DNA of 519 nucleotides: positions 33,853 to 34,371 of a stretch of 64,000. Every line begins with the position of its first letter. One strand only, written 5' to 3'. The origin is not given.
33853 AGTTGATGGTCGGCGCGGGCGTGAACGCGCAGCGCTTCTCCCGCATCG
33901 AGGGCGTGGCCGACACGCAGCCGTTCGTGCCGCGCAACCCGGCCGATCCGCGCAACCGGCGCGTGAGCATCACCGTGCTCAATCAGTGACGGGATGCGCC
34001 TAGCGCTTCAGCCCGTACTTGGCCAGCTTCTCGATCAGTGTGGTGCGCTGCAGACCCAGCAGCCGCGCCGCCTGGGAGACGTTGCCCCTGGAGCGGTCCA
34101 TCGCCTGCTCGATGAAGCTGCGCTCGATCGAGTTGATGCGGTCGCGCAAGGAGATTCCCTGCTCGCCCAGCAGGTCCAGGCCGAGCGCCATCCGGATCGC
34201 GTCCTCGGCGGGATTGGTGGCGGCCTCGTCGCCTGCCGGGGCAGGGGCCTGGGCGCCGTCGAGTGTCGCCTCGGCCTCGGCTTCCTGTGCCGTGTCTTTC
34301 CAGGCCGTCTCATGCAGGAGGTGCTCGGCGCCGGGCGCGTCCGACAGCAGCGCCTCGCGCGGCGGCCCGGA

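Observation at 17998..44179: Recurrent palindrome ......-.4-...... upstream of sigma54 promoters: candidate enhancer code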

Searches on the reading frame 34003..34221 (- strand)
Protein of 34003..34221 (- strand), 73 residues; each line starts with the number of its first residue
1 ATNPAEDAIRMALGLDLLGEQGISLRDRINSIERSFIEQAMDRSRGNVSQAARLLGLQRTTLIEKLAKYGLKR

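Call 65: search_solved_structures(query=window:34003-34221:-, max_evalue=1, show_alignments=3)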
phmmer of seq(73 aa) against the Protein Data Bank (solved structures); distinct sequences matched with E-value up to 1: 22.
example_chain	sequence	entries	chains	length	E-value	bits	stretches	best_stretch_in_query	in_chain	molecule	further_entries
8p53_C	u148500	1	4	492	1.7e-09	41.1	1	17-73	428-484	Transcriptional regulator FleQ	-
5exx_A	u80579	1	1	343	9.1e-07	32.5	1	17-68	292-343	Transcriptional regulator FleQ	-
4fis_A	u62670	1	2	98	8.3e-06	29.5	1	4-71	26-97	FACTOR FOR INVERSION STIMULATION (FIS)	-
1etx_A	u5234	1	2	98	8.5e-06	29.4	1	4-71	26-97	FACTOR FOR INVERSION STIMULATION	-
1fip_A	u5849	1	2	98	8.9e-06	29.4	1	4-71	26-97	FACTOR FOR INVERSION STIMULATION (FIS)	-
1f36_A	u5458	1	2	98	1.6e-05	28.6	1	4-71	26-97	FIS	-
1ety_A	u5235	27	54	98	1.7e-05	28.5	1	4-71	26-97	FACTOR FOR INVERSION STIMULATION | FACTOR FOR INVERSION STIMULATION (FIS) | DNA-binding protein fis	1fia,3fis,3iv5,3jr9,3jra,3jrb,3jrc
1etk_A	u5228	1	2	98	3.2e-05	27.6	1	4-71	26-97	FACTOR FOR INVERSION STIMULATION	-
1etv_A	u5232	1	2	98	0.00012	25.8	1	4-71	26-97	FACTOR FOR INVERSION STIMULATION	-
1etq_A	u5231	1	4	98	0.00017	25.3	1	4-71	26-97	FACTOR FOR INVERSION STIMULATION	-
6m10_A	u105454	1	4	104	0.00017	25.3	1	31-71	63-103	Putative Fis-like DNA-binding protein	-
1eto_A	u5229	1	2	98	0.00017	25.3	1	4-71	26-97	FACTOR FOR INVERSION STIMULATION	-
1etw_A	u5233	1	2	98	0.00017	25.3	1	4-71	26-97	FACTOR FOR INVERSION STIMULATION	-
1ojl_A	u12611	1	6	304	0.0068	20.3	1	31-67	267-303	TRANSCRIPTIONAL REGULATORY PROTEIN ZRAR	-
7zbs_X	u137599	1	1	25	0.012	19.6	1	40-63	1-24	HTH_8cm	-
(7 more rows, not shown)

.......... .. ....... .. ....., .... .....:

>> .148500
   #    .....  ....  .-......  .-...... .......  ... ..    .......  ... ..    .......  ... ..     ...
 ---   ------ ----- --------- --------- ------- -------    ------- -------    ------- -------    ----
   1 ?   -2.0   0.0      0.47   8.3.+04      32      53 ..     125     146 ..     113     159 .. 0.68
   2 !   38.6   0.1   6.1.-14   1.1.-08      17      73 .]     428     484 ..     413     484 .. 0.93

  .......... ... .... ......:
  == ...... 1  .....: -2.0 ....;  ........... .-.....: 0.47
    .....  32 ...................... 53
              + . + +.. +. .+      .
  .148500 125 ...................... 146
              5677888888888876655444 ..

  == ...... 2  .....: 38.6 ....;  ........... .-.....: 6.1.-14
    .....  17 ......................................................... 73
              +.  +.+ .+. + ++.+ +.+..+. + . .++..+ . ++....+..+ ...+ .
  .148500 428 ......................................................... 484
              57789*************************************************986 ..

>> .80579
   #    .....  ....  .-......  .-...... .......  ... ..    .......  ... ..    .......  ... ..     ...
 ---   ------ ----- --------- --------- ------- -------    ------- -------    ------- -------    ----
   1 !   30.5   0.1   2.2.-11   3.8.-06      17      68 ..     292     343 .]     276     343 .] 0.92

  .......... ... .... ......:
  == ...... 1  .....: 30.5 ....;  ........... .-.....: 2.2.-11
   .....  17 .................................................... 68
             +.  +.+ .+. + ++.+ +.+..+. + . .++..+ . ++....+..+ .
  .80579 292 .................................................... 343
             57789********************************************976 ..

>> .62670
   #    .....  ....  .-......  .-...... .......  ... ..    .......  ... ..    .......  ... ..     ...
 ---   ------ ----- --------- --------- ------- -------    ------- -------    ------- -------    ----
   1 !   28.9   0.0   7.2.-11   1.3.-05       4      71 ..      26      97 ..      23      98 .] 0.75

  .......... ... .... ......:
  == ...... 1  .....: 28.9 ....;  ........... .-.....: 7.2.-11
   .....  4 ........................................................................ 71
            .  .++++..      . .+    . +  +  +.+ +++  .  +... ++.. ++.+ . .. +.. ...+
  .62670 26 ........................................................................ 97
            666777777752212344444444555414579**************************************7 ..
